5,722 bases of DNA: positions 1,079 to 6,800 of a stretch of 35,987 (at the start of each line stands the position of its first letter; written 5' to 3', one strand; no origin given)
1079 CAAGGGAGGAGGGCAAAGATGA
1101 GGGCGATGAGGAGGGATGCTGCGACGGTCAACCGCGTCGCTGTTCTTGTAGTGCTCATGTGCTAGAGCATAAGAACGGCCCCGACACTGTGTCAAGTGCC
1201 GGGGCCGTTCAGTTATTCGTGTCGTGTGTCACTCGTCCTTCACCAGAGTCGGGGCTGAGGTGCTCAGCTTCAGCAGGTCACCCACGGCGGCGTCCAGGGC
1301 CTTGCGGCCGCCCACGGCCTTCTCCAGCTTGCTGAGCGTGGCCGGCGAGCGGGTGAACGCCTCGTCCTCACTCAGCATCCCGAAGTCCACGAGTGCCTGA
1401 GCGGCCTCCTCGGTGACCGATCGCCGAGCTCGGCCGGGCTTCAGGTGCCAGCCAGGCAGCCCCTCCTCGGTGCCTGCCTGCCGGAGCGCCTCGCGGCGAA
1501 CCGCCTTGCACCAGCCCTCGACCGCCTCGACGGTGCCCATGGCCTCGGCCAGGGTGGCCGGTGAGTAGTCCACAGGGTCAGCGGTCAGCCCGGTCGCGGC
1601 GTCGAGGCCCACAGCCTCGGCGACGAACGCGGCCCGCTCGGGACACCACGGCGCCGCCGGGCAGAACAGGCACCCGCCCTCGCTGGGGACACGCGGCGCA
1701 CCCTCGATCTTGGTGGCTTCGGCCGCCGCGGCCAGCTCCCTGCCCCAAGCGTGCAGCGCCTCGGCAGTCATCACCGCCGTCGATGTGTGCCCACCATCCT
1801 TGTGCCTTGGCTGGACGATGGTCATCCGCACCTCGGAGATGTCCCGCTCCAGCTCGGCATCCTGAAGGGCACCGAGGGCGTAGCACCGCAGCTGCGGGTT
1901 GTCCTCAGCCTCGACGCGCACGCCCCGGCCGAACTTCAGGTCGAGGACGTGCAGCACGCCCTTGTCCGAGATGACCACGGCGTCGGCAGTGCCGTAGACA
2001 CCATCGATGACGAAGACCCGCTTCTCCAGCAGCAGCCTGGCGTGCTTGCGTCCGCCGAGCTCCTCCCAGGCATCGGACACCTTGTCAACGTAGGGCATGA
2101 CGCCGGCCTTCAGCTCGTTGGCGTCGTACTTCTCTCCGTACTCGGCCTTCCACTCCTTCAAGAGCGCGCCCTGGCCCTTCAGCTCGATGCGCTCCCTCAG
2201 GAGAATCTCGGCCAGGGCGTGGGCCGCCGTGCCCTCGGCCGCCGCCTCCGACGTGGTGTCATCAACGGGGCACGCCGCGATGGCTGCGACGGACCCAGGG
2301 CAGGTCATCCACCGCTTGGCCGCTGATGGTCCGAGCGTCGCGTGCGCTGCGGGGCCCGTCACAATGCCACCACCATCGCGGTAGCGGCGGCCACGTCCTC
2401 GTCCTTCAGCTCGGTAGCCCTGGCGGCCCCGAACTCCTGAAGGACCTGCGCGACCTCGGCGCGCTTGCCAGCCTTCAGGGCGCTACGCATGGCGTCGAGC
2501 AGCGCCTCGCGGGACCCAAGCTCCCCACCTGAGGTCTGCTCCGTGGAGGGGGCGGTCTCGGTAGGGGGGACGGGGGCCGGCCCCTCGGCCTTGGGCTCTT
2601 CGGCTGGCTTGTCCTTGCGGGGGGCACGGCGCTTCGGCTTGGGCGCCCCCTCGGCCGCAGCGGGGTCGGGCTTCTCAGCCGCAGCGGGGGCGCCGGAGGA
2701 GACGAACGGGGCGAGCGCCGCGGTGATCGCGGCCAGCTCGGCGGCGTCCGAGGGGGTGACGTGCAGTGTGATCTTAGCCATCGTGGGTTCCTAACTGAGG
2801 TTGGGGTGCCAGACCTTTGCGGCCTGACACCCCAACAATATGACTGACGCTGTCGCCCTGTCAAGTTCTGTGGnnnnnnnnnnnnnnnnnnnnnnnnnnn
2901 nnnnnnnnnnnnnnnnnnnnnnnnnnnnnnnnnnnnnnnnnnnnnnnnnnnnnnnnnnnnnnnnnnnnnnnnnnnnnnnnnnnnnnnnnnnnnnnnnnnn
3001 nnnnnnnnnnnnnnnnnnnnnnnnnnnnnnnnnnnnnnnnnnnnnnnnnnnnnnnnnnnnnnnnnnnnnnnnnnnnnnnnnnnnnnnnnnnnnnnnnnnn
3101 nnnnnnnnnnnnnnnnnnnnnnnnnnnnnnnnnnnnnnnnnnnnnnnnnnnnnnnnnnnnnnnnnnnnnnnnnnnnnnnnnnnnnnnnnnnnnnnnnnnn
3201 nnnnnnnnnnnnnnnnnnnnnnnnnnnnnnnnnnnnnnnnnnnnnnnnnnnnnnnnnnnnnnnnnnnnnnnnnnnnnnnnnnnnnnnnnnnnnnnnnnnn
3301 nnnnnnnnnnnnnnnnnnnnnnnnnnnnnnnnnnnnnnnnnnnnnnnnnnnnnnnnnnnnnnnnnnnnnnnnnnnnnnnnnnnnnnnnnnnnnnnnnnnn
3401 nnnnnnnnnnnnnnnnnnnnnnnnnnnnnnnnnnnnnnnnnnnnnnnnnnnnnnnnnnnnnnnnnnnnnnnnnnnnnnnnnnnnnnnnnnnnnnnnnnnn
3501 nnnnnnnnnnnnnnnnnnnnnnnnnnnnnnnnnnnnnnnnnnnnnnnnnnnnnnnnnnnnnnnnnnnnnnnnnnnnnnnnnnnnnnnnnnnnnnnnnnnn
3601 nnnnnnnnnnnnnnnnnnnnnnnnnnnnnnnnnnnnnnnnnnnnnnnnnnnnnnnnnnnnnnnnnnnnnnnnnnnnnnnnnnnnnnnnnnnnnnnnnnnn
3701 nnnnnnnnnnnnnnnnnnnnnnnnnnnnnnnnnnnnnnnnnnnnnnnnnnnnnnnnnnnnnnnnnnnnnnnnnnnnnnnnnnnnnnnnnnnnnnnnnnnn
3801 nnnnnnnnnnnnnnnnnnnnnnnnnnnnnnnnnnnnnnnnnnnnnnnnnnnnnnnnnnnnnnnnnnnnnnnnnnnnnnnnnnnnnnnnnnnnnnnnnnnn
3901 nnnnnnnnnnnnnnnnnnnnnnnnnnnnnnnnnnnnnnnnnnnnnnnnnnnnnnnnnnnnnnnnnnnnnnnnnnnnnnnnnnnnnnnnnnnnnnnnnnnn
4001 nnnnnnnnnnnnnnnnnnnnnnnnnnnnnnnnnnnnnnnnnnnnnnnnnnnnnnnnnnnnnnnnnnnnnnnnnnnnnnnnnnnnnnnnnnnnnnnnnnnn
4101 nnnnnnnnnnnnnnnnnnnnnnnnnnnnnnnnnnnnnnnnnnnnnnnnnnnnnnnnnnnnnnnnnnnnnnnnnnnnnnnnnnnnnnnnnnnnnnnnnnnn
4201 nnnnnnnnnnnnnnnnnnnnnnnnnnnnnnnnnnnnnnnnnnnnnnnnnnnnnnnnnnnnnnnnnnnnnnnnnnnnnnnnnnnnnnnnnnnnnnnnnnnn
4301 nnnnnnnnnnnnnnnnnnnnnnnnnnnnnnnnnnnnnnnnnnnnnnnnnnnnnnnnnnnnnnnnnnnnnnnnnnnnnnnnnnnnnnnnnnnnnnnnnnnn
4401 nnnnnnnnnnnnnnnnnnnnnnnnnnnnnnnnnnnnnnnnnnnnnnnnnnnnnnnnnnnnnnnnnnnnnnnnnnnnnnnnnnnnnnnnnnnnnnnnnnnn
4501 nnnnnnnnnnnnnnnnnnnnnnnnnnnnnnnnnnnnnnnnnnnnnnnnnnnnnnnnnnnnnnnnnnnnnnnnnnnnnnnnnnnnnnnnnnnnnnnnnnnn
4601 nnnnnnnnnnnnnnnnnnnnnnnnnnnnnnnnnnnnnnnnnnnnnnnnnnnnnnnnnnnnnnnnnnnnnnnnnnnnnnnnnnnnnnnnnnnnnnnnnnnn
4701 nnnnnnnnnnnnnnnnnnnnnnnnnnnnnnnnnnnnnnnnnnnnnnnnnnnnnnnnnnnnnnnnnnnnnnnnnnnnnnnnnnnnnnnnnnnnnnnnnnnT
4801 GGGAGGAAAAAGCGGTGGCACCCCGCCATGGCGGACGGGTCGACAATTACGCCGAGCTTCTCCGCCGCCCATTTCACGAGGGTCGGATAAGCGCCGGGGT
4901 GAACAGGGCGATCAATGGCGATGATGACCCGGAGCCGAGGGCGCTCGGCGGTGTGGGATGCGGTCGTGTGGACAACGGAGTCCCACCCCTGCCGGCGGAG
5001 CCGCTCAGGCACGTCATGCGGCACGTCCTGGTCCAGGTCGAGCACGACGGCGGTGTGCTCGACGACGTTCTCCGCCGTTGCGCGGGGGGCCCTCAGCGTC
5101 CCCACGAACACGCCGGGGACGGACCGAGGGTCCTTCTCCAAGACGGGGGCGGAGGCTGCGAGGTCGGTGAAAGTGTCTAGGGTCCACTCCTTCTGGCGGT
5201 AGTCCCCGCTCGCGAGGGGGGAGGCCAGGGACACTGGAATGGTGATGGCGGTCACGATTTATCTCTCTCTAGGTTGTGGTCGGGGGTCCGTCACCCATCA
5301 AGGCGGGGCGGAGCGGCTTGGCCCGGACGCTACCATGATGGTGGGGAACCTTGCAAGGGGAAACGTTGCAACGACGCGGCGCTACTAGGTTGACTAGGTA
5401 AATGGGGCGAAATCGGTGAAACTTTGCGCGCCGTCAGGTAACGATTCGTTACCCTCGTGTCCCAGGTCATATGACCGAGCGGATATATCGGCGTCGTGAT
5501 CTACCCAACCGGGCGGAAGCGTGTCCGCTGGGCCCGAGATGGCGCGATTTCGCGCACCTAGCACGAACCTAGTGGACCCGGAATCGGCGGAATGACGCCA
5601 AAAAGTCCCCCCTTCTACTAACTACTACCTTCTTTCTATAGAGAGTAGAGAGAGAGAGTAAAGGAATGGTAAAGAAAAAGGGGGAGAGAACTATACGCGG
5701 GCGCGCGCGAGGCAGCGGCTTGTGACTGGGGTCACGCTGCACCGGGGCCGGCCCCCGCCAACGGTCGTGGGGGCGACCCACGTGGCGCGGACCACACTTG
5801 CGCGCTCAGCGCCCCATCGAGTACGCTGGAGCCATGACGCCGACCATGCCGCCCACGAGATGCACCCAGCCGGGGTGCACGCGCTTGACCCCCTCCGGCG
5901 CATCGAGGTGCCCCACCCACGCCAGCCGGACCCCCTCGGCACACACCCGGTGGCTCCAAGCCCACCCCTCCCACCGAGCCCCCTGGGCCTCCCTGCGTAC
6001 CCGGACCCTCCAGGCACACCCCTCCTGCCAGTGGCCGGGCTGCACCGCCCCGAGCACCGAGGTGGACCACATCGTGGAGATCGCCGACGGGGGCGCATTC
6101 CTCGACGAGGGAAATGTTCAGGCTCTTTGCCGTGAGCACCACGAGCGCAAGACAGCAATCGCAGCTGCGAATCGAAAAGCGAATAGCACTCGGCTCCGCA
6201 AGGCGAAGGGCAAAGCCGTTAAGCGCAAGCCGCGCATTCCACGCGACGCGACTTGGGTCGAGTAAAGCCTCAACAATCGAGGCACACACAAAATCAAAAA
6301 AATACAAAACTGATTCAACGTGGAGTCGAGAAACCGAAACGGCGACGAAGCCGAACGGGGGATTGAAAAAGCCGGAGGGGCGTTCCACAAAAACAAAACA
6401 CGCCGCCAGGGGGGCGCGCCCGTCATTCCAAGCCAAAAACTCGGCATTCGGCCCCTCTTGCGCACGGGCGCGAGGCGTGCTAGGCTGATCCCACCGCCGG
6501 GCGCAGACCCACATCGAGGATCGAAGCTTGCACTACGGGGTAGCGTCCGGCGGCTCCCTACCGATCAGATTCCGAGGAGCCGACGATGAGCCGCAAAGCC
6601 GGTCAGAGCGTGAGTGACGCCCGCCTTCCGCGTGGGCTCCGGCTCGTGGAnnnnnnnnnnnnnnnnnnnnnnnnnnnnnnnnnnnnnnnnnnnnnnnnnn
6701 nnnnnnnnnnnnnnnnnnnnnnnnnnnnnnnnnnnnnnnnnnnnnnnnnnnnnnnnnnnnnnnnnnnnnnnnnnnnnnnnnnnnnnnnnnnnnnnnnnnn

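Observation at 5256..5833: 542-bp divergent control region dense in perfect palindromes and an AT-rich polypyrimidine/polypurine tract, with no cognate repressor gene in view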

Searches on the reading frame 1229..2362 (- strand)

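Call 9: search_protein_families(library=pfam, proteins=[window:1229-2362:-], max_evalue=0.01)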
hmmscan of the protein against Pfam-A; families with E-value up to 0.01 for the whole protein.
window:1229-2362:- (377 aa): 2 families
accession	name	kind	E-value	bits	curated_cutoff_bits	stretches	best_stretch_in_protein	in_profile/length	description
PF10926.14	DUF2800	-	1.6e-76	258.3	21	1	7-376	1-363/368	Protein of unknown function (DUF2800)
PF12705.13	PDDEXK_1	-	1.1e-16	62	22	1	12-241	4-247/247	PD-(D/E)XK nuclease superfamily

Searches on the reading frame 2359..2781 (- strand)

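Call 9: search_protein_families(library=pfam, proteins=[window:2359-2781:-], max_evalue=0.01)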
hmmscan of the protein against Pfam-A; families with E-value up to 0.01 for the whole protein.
window:2359-2781:- (140 aa): 0 families

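Call 33: search_protein_families(library=phrogs, proteins=[window:2359-2781:-], max_evalue=0.001)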
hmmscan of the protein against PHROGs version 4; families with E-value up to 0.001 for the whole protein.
window:2359-2781:- (140 aa): 2 families
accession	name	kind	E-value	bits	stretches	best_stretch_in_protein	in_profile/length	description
phrog_3709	-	unknown function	0.0007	20.8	1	99-132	104-137/145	-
phrog_18562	-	unknown function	0.00076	21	0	4-132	3-139/151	-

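Call 54: search_protein_families(library=pfam, proteins=[window:2359-2781:-], max_evalue=0.05)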
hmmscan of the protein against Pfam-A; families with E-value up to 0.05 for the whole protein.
window:2359-2781:- (140 aa): 0 families

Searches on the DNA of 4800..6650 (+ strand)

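Call 4: search_dna_similar(query=window:4800-6300:+, collection=phages, mode=near, max_rows=40)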
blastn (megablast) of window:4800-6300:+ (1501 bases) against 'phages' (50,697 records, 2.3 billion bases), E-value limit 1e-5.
No match.

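Call 7: search_dna_similar(query=window:4800-6300:+, collection=phages, mode=distant, max_rows=30)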
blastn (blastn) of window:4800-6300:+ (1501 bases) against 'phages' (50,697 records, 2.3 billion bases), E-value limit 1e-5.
No match.

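Call 56: search_rna_families(source=window, start=5150, end=6650, threshold=evalue, max_evalue=1)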
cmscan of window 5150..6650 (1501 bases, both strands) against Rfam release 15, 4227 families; matches with E-value up to 1: 0.
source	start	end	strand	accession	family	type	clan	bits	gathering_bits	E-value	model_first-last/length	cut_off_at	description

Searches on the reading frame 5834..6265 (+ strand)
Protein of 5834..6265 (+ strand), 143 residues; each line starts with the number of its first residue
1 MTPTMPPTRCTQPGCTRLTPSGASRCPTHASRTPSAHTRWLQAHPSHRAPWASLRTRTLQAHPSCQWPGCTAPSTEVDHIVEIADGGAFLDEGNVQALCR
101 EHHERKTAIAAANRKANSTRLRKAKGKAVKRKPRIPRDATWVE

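Call 9: search_protein_families(library=pfam, proteins=[window:5834-6265:+], max_evalue=0.01)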
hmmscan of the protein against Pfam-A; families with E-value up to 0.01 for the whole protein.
window:5834-6265:+ (143 aa): 1 family
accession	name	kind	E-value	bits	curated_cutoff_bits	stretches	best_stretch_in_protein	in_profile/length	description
PF01844.29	HNH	-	5.1e-06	27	21.4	1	65-107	4-45/47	HNH endonuclease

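Call 78: search_protein_families(library=ncbifam, proteins=[window:5834-6265:+], max_evalue=0.1)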
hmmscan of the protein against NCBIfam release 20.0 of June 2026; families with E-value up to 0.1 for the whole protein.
window:5834-6265:+ (143 aa): 1 family
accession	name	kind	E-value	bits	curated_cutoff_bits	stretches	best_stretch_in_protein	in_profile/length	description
NF040563.1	guided_IscB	equivalog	0.016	14.3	175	1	62-128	192-257/314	RNA-guided endonuclease IscB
